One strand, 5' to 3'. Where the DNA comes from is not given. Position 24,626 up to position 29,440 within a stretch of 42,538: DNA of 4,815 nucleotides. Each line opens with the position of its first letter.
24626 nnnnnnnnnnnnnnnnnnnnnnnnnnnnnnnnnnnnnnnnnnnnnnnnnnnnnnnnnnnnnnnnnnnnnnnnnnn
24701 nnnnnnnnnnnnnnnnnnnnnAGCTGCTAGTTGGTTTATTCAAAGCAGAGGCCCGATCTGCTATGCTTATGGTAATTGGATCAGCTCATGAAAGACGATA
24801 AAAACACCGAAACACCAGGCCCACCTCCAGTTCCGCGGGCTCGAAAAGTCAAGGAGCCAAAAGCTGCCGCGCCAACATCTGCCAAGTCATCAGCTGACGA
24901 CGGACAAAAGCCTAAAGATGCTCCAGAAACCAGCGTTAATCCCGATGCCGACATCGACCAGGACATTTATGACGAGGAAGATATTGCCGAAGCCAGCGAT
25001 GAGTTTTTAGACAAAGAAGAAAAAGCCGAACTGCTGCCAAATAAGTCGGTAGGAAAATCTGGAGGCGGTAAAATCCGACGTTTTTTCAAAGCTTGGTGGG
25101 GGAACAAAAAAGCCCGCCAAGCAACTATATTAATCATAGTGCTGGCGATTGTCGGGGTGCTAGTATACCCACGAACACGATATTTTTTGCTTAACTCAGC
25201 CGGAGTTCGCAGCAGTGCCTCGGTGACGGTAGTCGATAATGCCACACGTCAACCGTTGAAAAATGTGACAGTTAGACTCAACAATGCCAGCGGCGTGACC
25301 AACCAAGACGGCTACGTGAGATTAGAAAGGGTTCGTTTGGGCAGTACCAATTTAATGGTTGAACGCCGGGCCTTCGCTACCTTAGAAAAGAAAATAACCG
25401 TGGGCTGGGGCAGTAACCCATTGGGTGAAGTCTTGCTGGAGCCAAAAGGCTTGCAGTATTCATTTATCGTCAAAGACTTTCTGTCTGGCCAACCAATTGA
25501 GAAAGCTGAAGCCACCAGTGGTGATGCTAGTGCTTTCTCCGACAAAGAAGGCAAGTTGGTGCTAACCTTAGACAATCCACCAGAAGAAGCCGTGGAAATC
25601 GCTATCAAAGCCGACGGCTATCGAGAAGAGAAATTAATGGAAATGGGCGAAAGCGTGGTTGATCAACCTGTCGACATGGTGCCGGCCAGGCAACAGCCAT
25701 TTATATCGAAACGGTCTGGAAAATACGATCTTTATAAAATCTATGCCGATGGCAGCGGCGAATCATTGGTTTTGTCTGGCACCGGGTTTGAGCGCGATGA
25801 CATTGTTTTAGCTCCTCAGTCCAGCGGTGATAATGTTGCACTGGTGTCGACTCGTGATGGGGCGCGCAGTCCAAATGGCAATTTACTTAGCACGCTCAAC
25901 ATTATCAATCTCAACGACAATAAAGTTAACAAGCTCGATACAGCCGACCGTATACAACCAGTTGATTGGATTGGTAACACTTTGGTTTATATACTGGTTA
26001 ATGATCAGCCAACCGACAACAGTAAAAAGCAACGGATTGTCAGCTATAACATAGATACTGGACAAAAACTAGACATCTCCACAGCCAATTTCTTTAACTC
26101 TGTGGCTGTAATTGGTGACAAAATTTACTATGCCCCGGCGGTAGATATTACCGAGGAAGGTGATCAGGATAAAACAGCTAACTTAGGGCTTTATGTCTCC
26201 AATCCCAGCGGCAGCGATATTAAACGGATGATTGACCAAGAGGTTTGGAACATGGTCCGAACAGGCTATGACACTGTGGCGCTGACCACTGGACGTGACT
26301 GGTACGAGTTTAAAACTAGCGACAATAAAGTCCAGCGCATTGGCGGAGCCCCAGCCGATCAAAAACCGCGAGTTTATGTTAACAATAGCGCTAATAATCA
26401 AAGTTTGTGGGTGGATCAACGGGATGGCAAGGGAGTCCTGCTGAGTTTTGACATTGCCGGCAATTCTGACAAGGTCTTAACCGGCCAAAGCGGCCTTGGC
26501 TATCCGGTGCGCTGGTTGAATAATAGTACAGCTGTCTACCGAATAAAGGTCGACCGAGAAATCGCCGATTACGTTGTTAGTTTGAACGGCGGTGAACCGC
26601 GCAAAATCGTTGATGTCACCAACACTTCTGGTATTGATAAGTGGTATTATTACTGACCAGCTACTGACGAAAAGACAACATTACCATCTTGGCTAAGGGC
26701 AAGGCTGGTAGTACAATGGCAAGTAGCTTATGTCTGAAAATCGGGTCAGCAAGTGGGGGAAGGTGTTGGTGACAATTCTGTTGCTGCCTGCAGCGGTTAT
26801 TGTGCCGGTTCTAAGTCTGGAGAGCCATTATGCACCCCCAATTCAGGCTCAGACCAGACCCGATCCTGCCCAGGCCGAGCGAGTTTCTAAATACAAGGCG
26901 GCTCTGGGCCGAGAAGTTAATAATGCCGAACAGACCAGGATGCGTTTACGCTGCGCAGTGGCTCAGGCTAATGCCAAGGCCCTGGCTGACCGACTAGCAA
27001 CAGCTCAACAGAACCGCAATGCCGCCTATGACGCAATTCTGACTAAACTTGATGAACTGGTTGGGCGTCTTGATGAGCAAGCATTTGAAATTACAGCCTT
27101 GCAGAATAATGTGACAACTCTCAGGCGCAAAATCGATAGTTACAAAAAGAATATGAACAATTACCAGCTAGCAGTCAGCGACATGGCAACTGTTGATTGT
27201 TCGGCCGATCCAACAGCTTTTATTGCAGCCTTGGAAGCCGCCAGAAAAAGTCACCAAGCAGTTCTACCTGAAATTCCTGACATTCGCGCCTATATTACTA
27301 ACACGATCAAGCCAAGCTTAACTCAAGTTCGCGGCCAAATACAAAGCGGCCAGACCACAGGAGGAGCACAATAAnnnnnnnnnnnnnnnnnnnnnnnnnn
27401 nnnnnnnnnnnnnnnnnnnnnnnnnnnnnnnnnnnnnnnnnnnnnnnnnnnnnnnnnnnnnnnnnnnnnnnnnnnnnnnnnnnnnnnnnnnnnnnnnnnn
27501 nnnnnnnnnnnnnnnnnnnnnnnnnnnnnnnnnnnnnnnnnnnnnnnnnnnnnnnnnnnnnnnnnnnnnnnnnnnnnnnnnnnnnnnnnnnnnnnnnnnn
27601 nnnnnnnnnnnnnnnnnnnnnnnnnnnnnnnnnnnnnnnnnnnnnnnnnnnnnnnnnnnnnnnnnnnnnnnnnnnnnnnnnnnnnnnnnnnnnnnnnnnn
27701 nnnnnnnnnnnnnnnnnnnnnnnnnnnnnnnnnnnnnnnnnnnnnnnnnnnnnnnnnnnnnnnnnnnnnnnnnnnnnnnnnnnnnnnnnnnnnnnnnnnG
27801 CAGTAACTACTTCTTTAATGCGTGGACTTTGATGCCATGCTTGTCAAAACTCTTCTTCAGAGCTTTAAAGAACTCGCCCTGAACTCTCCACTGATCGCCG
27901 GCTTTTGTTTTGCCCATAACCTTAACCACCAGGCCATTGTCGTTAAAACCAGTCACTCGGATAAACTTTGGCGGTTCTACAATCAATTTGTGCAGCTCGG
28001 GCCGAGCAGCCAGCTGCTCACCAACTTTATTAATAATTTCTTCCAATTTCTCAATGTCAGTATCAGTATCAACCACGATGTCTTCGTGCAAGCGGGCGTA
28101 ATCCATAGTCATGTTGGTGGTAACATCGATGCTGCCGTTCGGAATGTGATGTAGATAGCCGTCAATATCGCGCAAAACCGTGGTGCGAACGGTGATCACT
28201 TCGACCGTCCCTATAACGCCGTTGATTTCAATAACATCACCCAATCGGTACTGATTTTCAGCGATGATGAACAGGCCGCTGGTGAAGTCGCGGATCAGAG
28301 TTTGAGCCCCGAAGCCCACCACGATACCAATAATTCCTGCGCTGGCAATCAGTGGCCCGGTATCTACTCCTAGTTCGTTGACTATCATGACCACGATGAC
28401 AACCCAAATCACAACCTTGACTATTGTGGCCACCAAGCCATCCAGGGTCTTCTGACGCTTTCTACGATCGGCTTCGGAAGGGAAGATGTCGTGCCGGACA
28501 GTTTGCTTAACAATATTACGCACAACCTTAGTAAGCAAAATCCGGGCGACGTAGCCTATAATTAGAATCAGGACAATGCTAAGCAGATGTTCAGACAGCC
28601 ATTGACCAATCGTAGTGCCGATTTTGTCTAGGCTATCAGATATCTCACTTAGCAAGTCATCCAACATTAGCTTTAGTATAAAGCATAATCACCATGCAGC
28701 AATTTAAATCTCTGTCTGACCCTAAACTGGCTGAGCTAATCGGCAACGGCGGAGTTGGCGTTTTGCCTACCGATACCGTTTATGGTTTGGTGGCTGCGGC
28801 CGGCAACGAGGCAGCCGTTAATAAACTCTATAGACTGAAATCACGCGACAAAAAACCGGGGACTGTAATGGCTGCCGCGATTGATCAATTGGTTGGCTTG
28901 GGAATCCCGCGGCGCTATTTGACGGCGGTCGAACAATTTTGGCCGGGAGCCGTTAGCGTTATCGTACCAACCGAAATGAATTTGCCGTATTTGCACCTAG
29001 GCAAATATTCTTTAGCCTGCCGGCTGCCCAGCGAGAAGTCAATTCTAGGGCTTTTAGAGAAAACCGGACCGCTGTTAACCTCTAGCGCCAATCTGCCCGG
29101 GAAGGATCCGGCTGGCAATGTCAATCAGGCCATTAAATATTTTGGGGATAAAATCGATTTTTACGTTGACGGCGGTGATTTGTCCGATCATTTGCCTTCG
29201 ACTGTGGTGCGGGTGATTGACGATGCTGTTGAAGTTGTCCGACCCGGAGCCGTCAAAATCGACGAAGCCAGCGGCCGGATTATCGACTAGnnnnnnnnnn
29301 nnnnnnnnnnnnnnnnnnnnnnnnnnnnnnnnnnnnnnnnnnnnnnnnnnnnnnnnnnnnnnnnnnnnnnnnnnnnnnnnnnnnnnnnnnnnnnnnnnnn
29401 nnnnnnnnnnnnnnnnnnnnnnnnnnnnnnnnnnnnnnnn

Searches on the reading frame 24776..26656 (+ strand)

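Call 56: search_protein_families(library=pfam, proteins=[window:24776-26656:+], max_evalue=0.001)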
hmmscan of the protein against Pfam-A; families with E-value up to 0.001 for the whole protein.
window:24776-26656:+ (626 aa): 2 families
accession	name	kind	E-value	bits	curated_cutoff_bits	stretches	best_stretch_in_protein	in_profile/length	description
PF13620.12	CarboxypepD_reg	-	1.6e-09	38.4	32.3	1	149-214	3-74/82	Carboxypeptidase regulatory-like domain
PF13715.12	CarbopepD_reg_2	-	4.9e-06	26.9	32.2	1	151-214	4-69/88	CarboxypepD_reg-like domain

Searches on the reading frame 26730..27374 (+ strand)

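Call 56: search_protein_families(library=pfam, proteins=[window:26730-27374:+], max_evalue=0.001)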
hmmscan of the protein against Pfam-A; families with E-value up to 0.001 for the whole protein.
window:26730-27374:+ (214 aa): 2 families
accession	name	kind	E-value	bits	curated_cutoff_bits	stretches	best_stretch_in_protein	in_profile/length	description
PF07889.17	DUF1664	-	0.00046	20.7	34.6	1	83-153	44-114/124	Protein of unknown function (DUF1664)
PF24151.2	ArlX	-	0.00066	19.7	28.7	0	79-171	34-125/229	ArlX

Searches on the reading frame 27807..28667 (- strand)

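Call 56: search_protein_families(library=pfam, proteins=[window:27807-28667:-], max_evalue=0.001)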
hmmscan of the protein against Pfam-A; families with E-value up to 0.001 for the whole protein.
window:27807-28667:- (286 aa): 3 families
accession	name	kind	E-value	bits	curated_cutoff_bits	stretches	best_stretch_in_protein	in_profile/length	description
PF00924.24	MS_channel_2nd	-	1e-16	61.2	20.2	1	123-180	1-58/68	Mechanosensitive ion channel, beta-domain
PF21088.3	MS_channel_1st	-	1.7e-10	41.1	23.1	1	81-122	1-42/42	Mechanosensitive ion channel, transmembrane helices 2/3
PF21082.3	MS_channel_3rd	-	3e-10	40.8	21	1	196-280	4-87/88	Mechanosensitive ion channel MscS, C-terminal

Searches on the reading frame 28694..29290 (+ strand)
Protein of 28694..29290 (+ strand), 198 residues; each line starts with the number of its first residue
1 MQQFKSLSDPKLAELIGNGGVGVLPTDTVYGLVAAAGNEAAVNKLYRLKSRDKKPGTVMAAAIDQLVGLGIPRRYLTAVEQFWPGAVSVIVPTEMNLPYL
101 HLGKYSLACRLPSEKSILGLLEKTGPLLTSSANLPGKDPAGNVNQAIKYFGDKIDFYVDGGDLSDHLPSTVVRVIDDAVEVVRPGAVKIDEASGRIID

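Call 56: search_protein_families(library=pfam, proteins=[window:28694-29290:+], max_evalue=0.001)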
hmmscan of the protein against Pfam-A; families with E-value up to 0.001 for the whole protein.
window:28694-29290:+ (198 aa): 1 family
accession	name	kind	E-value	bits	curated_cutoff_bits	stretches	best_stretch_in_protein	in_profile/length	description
PF01300.24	Sua5_yciO_yrdC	-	8.4e-42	143.1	25.1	1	15-185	2-178/178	Telomere recombination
